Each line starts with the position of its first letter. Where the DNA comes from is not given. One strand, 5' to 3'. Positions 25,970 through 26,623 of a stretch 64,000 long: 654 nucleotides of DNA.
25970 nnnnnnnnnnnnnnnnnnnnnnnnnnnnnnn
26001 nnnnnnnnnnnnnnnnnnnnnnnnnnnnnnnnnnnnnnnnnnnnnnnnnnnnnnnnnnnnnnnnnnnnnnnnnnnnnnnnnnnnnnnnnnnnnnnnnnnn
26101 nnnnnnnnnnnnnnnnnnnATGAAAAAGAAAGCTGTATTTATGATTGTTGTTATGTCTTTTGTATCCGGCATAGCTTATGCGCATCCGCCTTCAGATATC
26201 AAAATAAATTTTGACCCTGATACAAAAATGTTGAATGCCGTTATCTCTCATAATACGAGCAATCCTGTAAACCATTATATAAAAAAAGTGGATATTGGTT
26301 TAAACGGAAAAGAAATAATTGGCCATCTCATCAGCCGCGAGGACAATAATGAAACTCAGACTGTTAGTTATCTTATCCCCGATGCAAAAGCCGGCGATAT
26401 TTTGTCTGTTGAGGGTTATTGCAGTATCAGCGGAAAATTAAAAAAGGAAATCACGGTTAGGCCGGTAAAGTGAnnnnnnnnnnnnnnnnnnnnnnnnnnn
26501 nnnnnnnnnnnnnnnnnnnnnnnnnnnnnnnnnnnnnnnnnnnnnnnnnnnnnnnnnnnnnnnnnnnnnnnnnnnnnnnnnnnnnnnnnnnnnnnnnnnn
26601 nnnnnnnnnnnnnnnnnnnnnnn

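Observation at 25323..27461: Stand-alone RnfD/NqrB-like membrane protein followed by a secreted SOR-like protein with an altered Fe site and a DsbA-like protein lacking the second active-site Cys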

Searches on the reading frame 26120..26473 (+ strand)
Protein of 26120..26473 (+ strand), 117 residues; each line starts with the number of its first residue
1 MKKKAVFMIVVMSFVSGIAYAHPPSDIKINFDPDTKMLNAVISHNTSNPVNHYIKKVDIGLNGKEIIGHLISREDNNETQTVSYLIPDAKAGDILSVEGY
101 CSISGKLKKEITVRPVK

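Call 3: search_protein_families(library=pfam, proteins=[window:26120-26473:+], max_evalue=1)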
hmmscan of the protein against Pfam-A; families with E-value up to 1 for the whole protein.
window:26120-26473:+ (117 aa): 1 family
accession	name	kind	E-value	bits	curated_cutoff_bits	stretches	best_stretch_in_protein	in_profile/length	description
PF08229.16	SHR3_chaperone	-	0.05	13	25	1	7-73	8-78/188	ER membrane protein SH3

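Call 4: search_protein_families(library=ncbifam, proteins=[window:26120-26473:+], max_evalue=1)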
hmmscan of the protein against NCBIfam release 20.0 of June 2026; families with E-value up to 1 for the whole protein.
window:26120-26473:+ (117 aa): 1 family
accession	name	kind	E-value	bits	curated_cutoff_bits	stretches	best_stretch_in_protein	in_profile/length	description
NF000447.2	bla-A_Chryseo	exception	0.098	11.8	510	1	27-87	79-139/292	CGA/CIA family class A beta-lactamase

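Call 5: search_solved_structures(query=window:26120-26473:+, max_evalue=10, show_alignments=3)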
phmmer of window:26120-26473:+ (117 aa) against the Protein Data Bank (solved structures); distinct sequences matched with E-value up to 10: 1.
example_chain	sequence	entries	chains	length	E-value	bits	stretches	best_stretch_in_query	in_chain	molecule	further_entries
1ay2_A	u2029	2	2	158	1.2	12.5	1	19-90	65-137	TYPE 4 PILIN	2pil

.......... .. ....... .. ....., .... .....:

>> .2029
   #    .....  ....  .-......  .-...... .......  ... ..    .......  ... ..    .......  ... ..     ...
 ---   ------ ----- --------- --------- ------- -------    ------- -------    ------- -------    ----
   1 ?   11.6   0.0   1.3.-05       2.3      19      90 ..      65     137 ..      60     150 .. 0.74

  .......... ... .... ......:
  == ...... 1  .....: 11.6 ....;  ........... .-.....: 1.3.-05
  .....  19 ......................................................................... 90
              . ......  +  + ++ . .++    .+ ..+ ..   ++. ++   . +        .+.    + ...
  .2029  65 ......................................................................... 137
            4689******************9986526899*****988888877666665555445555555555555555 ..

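Call 8: find_homologous_proteins(query=window:26120-26473:+, max_evalue=0.001)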
Query window:26120-26473:+ (117 aa): 823 proteins with E <= 0.001 among 828 candidates; the best 120 are listed.
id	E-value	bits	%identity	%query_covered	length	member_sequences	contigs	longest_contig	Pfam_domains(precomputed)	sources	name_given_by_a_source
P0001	3.7e-70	251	100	100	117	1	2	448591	-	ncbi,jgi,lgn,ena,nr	ncbi:MAG: hypothetical protein M0R48_11680 [Candidatus Omnitrophica bacterium]|jgi:hypothetical prot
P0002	1.9e-55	204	83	97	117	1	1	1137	-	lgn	-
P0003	2.0e-55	203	82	97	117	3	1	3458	-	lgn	-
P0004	1.9e-54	200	79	100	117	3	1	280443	-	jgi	-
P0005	6.9e-52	192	78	98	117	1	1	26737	-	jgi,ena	-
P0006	3.1e-51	190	75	97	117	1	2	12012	-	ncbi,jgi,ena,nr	ncbi:MAG: hypothetical protein M0R20_04010 [Candidatus Omnitrophica bacterium]|jgi:hypothetical prot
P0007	3.5e-51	190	79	97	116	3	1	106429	-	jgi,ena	-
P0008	5.5e-51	189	80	97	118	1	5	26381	-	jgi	jgi:hypothetical protein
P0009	5.9e-51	189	75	97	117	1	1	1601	-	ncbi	-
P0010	6.5e-51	189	78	97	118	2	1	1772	-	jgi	-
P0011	1.1e-50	188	77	97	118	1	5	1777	-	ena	-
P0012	1.2e-50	188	77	95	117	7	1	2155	-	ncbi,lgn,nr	ncbi:hypothetical protein KJ972_06205 [Candidatus Micrarchaeota archaeon]|nr:hypothetical protein [C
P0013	6.1e-50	186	79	93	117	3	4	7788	-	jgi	-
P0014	6.5e-50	186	75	100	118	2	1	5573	-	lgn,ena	-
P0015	7.1e-50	186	75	97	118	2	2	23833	-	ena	-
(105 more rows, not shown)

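Call 12: search_solved_structures(query=A1, max_evalue=10, show_alignments=3)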
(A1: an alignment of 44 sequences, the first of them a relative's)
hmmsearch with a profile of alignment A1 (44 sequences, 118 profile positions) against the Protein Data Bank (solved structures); distinct sequences matched with E-value up to 10: 3.
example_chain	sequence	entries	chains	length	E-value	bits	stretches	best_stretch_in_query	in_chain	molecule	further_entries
6mfk_A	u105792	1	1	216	1.3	12.1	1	83-105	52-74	Chloramphenicol acetyltransferase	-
8j40_A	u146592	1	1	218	1.7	11.7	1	83-105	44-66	CatB8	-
1xat_A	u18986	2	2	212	2.2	11.3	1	83-105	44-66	XENOBIOTIC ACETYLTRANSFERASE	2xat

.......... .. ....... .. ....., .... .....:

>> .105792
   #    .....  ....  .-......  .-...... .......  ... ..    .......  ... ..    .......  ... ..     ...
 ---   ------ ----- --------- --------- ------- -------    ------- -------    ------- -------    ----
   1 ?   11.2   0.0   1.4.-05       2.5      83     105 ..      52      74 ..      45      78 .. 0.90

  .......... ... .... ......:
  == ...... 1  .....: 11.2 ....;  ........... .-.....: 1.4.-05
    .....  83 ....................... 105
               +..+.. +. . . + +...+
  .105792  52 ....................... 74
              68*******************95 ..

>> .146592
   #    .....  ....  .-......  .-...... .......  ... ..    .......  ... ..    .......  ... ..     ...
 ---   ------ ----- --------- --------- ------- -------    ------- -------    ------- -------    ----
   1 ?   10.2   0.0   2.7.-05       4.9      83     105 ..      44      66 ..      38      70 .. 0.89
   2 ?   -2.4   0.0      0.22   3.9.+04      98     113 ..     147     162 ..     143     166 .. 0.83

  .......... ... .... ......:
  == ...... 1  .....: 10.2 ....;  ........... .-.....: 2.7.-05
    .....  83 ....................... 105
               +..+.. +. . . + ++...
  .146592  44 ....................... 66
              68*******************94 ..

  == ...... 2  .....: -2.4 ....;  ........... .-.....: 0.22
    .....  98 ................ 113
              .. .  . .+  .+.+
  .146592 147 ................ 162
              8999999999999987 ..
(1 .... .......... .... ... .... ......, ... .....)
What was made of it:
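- Tried and rejected: These were the single sequence and the narrow profile A1 against PDB sequences (calls 5, 12).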

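Call 15: find_encoding_contigs(protein=P0001, flank=10000, max_places=3)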
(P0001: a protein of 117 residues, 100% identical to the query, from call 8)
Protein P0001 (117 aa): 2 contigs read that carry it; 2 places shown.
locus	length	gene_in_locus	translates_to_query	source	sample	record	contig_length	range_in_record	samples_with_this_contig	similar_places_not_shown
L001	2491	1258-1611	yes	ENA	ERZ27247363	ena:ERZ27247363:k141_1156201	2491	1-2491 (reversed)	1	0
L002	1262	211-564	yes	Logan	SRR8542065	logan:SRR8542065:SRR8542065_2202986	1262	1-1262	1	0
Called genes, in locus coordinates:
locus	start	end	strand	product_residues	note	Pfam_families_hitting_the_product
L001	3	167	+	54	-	?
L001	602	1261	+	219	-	PF03116:NQR2_RnfD_RnfE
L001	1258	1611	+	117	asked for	-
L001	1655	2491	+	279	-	?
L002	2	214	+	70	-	?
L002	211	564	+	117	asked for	-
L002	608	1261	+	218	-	?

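Call 18: predict_structure(alignment_id=A1)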
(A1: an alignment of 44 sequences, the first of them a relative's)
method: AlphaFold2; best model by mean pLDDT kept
length: 117 residues; sequences in the alignment: 44
mean_pLDDT: 87.2   pTM: 0.73
mean pLDDT of the five models: 87.2, 84.8, 84.1, 83.4, 83.1
residues with pLDDT >= 90: 64; 70-90: 41; 50-70: 12; < 50: 0
segments of 3 or more residues with pLDDT < 50: none
pLDDT, mean of each block of 10 residues (from residue 1): 76 66 84 97 82 92 97 79 97 97 92 89
secondary structure, 60 per line:
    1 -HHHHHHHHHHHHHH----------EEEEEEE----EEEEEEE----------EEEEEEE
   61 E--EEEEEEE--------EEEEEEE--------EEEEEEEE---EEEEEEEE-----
elements in order: H2-15 E26-32 E37-43 E54-61 E64-70 E79-85 E94-101 E105-112

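Call 21: fold_search(model_id=the predicted structure, library=pdb)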
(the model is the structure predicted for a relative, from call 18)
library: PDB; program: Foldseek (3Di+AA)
matches with E <= 10: 1372; with E <= 0.001: 2
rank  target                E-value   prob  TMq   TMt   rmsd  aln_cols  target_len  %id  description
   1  1fg9_E                3.4e-04  1.00  0.49  0.33   4.2       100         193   23  3:1 COMPLEX OF INTERFERON-GAMMA RECEPTOR WITH INTERFERON-GAMMA DIMER (released 2000-08-11)
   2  6gq8_A                6.3e-04  1.00  0.44  0.46   5.2       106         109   21  Superoxide reductase from Nanoarchaeum equitans (released 2018-06-20)
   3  1fyh_E                1.3e-03  1.00  0.52  0.34   4.0       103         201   20  1:1 COMPLEX BETWEEN AN INTERFERON GAMMA SINGLE-CHAIN VARIANT AND ITS RECEPTOR (released 2000-10-11)
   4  4brj                  1.3e-03  1.00  0.53  0.50   4.9       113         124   14  Superoxide reductase (Neelaredoxin) from Ignicoccus hospitalis T24K (released 2014-06-11)
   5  6bga_B                1.7e-03  1.00  0.50  0.31   6.8       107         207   17  2B4 I-Ek TCR-MHC complex with affinity-enhancing Velcro peptide (released 2018-07-18)
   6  2oxg_C                2.0e-03  1.00  0.54  0.61   4.0       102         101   13  The SoxYZ Complex of Paracoccus pantotrophus (released 2007-05-22)
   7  9ejh_B                2.0e-03  1.00  0.53  0.36   9.0       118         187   12  Peptide-independent T cell receptor recognition of HLA-DQ2 (released 2025-03-26)
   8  4d7p                  2.3e-03  1.00  0.58  0.69   2.8        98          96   14  Superoxide reductase (1Fe-SOR) from Giardia intestinalis (released 2015-10-07)
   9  6bir_B                2.4e-03  1.00  0.52  0.35   6.3       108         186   13  HLA-DRB1 in complex with citrullinated Vimentin peptide (released 2018-01-17)
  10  2oxg_E                3.0e-03  1.00  0.54  0.63   3.8       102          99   14  The SoxYZ Complex of Paracoccus pantotrophus (released 2007-05-22)
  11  6e3l_D                3.2e-03  1.00  0.48  0.31   4.6       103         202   21  Interferon gamma signalling complex with IFNGR1 and IFNGR2 (released 2019-02-27)
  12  4brv_A                3.4e-03  1.00  0.52  0.50   6.2       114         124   14  Superoxide reductase (Neelaredoxin) from Ignicoccus hospitalis E23A (released 2014-06-18)
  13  4ov5_E                4.0e-03  1.00  0.51  0.34   9.3       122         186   16  Structure of HLA-DR1 with a bound peptide with non-optimal alanine in the P1 pocket (released 2014-07-16)
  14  1fyh_B                4.7e-03  1.00  0.49  0.32   4.1       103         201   20  1:1 COMPLEX BETWEEN AN INTERFERON GAMMA SINGLE-CHAIN VARIANT AND ITS RECEPTOR (released 2000-10-11)
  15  4bk8                  5.2e-03  1.00  0.50  0.49   5.8       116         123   12  Superoxide reductase (Neelaredoxin) from Ignicoccus hospitalis (released 2014-04-02)
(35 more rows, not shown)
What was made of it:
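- On Superoxide reductase / desulfoferrodoxin domain (PF01880): SOR chains are among the top Foldseek hits, TMq 0.44-0.58 (call 21).
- Foldseek places N. equitans, Ignicoccus and Giardia SORs among the top hits (call 21). The generic Ig-like fold gives many non-SOR Foldseek hits (call 21).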

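Call 22: find_related_loci(query=A1, collection=genome_contigs, flank=10000)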
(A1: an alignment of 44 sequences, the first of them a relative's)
Query A1 (117 aa) in genome_contigs; peptide patterns used: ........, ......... (x = any residue, [..] = any of these).
88 stretches matched a pattern; 74 encode a relative of the query (tblastn E <= 1e-3); 74 distinct loci.
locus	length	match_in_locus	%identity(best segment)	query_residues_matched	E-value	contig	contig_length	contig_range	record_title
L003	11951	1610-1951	75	1-114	1e-56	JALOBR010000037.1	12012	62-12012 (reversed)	MAG: Candidatus Omnitrophota bacterium isolate SO_2017_LW3 bin 47 NODE_16035_length_12012_cov_1.318048_LW162_2017, whole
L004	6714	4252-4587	74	8-114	5e-55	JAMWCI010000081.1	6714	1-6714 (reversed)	MAG: Candidatus Omnitrophota bacterium isolate JZ-4.bins.180.201808 NODE_31702_length_6714_cov_1.269926, whole genome sh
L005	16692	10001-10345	72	1-114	3e-54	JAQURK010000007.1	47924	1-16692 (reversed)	MAG: Candidatus Omnitrophota bacterium isolate STD1_71 NODE_1424_length_47924_cov_4.157646_Sandtown_D1, whole genome sho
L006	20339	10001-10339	75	1-114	3e-53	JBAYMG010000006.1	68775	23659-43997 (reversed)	MAG: Candidatus Omnitrophota bacterium isolate SO_2016_LW1_34 scaffold00230_LW64-88_2016, whole genome shotgun sequence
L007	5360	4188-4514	75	5-113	4e-53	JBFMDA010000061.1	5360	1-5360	MAG: Candidatus Omnitrophota bacterium isolate MAG207 MAG207_61, whole genome shotgun sequence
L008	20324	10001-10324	77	5-114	6e-52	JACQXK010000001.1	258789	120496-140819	MAG: Candidatus Omnitrophota bacterium isolate NC_groundwater_1513_Pr4_B-0.1um_40_4 SR1-18-B1_scaffold_87244, whole geno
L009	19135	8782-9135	71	1-117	2e-51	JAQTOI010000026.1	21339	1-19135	MAG: Candidatus Omnitrophota bacterium isolate STA_84 NODE_4663_length_21339_cov_3.300867_Sandtown_A, whole genome shotg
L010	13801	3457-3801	70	1-114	4e-51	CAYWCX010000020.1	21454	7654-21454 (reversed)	MAG TPA_asm: uncultured Planctomycetales bacterium isolate SRP098346_co1_343 genome assembly, contig: NODE_2258_length_2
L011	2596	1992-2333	71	3-114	7e-51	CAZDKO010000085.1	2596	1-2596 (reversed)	MAG TPA_asm: uncultured bacterium isolate binchicken_co43_373 genome assembly, contig: NODE_65238_length_2596_cov_2.8114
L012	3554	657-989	71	3-113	1e-50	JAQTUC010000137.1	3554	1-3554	MAG: Candidatus Omnitrophota bacterium isolate STB_55 NODE_98835_length_3554_cov_2.405311_Sandtown_B, whole genome shotg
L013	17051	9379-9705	72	5-113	9e-51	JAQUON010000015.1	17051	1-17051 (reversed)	MAG: Candidatus Omnitrophota bacterium isolate STD1_201 NODE_7916_length_17051_cov_3.384365_Sandtown_D1, whole genome sh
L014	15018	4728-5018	81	18-114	1e-50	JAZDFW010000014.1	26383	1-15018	MAG: Candidatus Omnitrophota bacterium isolate MEGAHIT-group-0.225 k141_4322916, whole genome shotgun sequence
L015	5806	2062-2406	69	1-114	2e-50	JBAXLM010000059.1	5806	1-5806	MAG: Candidatus Omnitrophota bacterium isolate ELA427 MAG427_59, whole genome shotgun sequence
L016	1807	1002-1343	71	1-113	1e-50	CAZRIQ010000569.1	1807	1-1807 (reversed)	MAG TPA_asm: uncultured Melioribacter sp. isolate binchicken_co129_348 genome assembly, contig: NODE_300849_length_1807_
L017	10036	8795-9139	68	3-117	2e-49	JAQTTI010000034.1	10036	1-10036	MAG: Candidatus Omnitrophota bacterium isolate STB_37 NODE_17722_length_10036_cov_7.232314_Sandtown_B, whole genome shot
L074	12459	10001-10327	31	5-113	5e-16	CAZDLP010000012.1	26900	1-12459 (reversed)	MAG TPA_asm: uncultured Planctomycetia bacterium isolate binchicken_co243_227 genome assembly, contig: NODE_1259_length_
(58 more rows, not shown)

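Call 25: search_protein_representatives(alignment_id=A1)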
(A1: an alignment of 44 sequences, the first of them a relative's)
Query: 44 sequences, 118 profile positions. Proteins with E-value up to 0.001 (for the whole library): 1577; up to 1e-10: 772; up to 1e-30: 19. The best 150 are listed.
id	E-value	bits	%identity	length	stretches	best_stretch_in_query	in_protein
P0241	4.4e-59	213.6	-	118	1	1-117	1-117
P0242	1.7e-45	169.8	-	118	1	1-115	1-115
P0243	4.2e-42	158.9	-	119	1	1-111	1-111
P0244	5.9e-42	158.4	-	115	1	1-112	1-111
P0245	1.9e-40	153.6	-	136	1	33-117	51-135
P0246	1.6e-39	150.5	-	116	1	4-112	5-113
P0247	1.5e-38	147.4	-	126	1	1-115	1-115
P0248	2.9e-37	143.2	-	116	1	1-115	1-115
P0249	3.3e-36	139.9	-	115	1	1-114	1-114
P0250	9.1e-36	138.4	-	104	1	17-101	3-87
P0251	1.6e-35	137.6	-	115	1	1-114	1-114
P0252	7.6e-35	135.4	-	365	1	1-107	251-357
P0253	8.2e-35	135.3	-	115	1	1-114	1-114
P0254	1.1e-34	134.9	-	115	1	2-115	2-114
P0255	2.1e-34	134.0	-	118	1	1-113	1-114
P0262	6.0e-30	119.6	-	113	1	2-114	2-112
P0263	1.1e-29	118.8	-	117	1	1-113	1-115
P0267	2.4e-28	114.5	-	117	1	9-115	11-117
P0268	6.8e-28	113.0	-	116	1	6-115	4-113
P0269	8.6e-28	112.7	-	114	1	1-115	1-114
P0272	1.2e-27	112.3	-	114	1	1-114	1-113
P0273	3.0e-27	111.0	-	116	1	4-114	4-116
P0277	3.9e-27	110.6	-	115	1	3-114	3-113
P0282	1.3e-26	108.9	-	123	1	5-116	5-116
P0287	1.6e-25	105.3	-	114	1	1-114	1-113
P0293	5.5e-25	103.6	-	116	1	1-115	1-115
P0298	1.5e-24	102.2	-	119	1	5-115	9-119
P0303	3.7e-24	101.0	-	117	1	1-115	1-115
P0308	6.3e-24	100.2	-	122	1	1-115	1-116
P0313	2.5e-23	98.3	-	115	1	1-115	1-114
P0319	5.0e-23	97.3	-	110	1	7-115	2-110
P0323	1.5e-22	95.8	-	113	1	1-115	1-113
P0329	2.7e-22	95.0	-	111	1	2-115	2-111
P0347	9.3e-22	93.2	-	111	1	1-114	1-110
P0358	1.6e-21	92.5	-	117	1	1-116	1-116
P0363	2.6e-21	91.8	-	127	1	8-117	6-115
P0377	5.1e-21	90.8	-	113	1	4-109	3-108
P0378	6.4e-21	90.5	-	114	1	1-114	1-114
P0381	8.2e-21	90.2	-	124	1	1-107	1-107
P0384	1.3e-20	89.6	-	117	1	1-116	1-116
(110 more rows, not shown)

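Call 43: list_cluster_members(proteins=[P0267, P0272, P0293, P0303, P0329, P0347, P0358, P0363, P0378, P0384])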
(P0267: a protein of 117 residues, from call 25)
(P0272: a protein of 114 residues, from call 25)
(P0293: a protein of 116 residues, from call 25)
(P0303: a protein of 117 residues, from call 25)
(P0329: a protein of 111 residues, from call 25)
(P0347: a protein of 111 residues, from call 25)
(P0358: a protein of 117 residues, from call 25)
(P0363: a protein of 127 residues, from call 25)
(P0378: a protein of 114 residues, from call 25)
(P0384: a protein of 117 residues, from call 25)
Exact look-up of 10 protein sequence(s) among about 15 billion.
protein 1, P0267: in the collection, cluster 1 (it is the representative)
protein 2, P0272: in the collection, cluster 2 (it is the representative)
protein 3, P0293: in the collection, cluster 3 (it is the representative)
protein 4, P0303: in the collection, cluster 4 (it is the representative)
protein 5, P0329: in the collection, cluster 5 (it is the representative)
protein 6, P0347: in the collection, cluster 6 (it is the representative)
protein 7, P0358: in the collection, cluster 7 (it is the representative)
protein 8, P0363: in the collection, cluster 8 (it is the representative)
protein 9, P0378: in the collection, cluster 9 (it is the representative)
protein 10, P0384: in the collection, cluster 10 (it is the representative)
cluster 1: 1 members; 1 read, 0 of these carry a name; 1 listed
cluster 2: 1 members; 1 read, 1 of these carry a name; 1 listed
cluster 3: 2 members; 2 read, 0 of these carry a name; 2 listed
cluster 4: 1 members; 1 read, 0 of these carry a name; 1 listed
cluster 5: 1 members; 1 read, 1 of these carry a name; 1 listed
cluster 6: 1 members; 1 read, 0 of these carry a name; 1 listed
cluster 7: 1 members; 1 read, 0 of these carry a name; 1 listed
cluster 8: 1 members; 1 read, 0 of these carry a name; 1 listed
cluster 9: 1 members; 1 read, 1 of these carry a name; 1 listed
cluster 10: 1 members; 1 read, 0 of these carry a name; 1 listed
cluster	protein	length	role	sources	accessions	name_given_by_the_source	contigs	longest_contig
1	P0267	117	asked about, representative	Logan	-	-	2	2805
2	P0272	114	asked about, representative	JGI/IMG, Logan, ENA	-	riboflavin synthase alpha subunit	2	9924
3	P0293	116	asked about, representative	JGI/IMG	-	-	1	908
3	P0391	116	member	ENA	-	-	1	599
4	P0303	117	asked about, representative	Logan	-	-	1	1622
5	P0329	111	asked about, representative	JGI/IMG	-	hypothetical protein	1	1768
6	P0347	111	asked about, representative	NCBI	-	-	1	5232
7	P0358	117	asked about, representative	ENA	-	-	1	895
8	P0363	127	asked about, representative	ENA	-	-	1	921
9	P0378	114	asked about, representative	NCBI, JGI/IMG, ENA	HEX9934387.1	MAG TPA: hypothetical protein VGB38_04245 [bacterium]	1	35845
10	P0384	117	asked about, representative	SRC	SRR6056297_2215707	-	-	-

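Call 44: find_encoding_contigs(protein=P0378, flank=8000, max_places=2)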
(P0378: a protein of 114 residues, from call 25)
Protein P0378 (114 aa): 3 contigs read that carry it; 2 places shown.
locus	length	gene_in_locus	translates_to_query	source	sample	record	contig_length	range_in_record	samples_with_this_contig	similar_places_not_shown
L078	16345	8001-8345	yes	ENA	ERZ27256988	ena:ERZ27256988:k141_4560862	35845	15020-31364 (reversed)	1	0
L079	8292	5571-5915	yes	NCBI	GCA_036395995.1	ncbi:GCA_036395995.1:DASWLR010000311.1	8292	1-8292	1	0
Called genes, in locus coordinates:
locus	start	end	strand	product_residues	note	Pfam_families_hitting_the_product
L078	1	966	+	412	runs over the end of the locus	PF02504:FA_synthesis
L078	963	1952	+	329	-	PF00108:Thiolase_N, PF08545:ACP_syn_III, PF08541:ACP_syn_III_C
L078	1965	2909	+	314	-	PF00698:Acyl_transf_1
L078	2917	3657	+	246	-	PF00106:adh_short, PF08659:KR, PF13561:adh_short_C2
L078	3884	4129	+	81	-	PF00550:PP-binding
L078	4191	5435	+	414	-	PF00109:ketoacyl-synt, PF02801:Ketoacyl-synt_C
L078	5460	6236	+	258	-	PF22935:RM44_endonuclase (weak), PF14622:Ribonucleas_3_3, PF00636:Ribonuclease_3, PF00035:dsrm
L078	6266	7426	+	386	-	PF02771:Acyl-CoA_dh_N, PF02770:Acyl-CoA_dh_M, PF00441:Acyl-CoA_dh_1, PF08028:Acyl-CoA_dh_2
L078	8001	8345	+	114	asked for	-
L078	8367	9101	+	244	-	PF19089:DUF5777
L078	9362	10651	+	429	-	PF01964:ThiC_Rad_SAM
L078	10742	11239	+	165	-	PF01327:Pep_deformylase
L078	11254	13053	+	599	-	PF05524:PEP-utilisers_N, PF00391:PEP-utilizers, PF02896:PEP-utilizers_C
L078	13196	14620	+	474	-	PF01171:ATP_bind_3, PF11734:TilS_C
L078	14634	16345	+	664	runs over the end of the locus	PF06480:FtsH_ext (weak), PF00004:AAA, PF07728:AAA_5 (faint), PF17862:AAA_lid_3, PF01434:Peptidase_M41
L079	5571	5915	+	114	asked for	-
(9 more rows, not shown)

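Call 45: find_encoding_contigs(protein=P0272, flank=8000, max_places=2)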
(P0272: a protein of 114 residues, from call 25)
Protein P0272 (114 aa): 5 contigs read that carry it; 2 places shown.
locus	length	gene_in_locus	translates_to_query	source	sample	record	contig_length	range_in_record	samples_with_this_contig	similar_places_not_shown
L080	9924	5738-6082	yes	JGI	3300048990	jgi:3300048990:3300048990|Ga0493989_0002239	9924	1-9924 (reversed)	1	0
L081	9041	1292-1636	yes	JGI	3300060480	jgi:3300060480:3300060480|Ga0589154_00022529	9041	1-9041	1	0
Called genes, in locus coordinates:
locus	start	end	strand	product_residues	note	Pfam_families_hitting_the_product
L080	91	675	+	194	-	PF02525:Flavodoxin_2, PF03358:FMN_red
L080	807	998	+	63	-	-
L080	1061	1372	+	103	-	PF00542:Ribosomal_L12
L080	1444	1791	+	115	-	PF07883:Cupin_2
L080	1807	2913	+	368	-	PF00465:Fe-ADH, PF13685:Fe-ADH_2 (faint), PF25137:ADH_Fe_C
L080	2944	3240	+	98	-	-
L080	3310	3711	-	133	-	-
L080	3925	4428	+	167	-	PF00254:FKBP_C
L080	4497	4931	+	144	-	-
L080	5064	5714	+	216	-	PF03692:CxxCxxCC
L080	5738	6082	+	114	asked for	-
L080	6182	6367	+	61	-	PF13248:Zn_ribbon_3 (faint)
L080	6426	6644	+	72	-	-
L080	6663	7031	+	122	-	PF04126:Cyclophil_like, PF18050:Cyclophil_like2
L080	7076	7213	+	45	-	-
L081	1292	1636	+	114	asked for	-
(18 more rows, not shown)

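Call 52: search_solved_structures(query=A4, max_evalue=10, show_alignments=3)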
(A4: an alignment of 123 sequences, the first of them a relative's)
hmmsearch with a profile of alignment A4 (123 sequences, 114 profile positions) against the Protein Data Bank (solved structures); distinct sequences matched with E-value up to 10: 13.
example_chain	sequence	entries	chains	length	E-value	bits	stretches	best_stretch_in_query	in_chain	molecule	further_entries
6bub_A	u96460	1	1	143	0.077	16.1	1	23-64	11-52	Phosphatidylinositol 4-phosphate 3-kinase C2 domain-containing subunit alpha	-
2iwl_X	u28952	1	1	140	0.081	16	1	23-64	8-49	PHOSPHATIDYLINOSITOL-4-PHOSPHATE 3-KINASE C2 DOMAIN-CONTAINING ALPHA POLYPEPTIDE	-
4eew_A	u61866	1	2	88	0.16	15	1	30-83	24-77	Large proline-rich protein BAG6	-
4dwf_A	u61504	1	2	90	0.22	14.6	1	30-83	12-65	HLA-B-associated transcript 3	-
1wx9_A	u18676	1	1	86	0.24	14.5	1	31-83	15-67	HLA-B associated transcript-3 isoform b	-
2ar5_A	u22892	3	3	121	0.28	14.2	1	36-64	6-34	Phosphoinositide 3-kinase | Phosphatidylinositol-4-phosphate 3-kinase C2 domain-containing alpha polypeptide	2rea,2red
2n9p_C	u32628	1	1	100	0.3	14.2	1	31-83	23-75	Large proline-rich protein BAG6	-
2ji2_A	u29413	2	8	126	0.4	13.8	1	42-109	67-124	Desulfoferrodoxin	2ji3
2lxc_A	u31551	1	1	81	0.71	13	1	23-72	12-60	Ubiquitin-like protein MDY2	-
1do6_A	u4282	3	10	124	0.73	12.9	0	78-113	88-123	SUPEROXIDE REDUCTASE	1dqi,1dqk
3zdm_C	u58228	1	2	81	0.76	12.9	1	23-72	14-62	UBIQUITIN-LIKE PROTEIN MDY2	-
4asw_C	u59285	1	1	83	0.78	12.8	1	23-72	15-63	UBIQUITIN-LIKE PROTEIN MDY2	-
4goc_A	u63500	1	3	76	0.78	12.8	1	23-71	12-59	Golgi to ER traffic protein 5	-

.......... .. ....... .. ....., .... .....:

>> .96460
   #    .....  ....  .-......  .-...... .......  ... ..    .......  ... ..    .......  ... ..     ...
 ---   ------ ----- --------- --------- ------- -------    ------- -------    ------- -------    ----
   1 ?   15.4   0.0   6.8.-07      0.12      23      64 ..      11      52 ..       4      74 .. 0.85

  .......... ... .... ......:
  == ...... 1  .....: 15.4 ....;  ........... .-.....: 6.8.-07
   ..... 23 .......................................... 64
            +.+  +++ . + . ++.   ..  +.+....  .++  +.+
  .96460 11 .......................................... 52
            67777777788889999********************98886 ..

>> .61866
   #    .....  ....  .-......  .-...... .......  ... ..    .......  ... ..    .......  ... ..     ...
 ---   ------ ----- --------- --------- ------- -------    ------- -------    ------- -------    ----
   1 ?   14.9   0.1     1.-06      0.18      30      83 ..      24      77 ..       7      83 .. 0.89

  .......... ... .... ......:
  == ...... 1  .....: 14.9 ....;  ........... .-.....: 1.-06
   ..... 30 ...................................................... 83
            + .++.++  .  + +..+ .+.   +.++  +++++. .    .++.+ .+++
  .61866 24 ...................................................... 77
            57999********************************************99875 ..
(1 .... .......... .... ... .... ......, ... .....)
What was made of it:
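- Tried and rejected: The broad profile A4 gave only marginal SOR rows (2ji2_A E 0.4; 1do6_A E 0.73; call 52).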
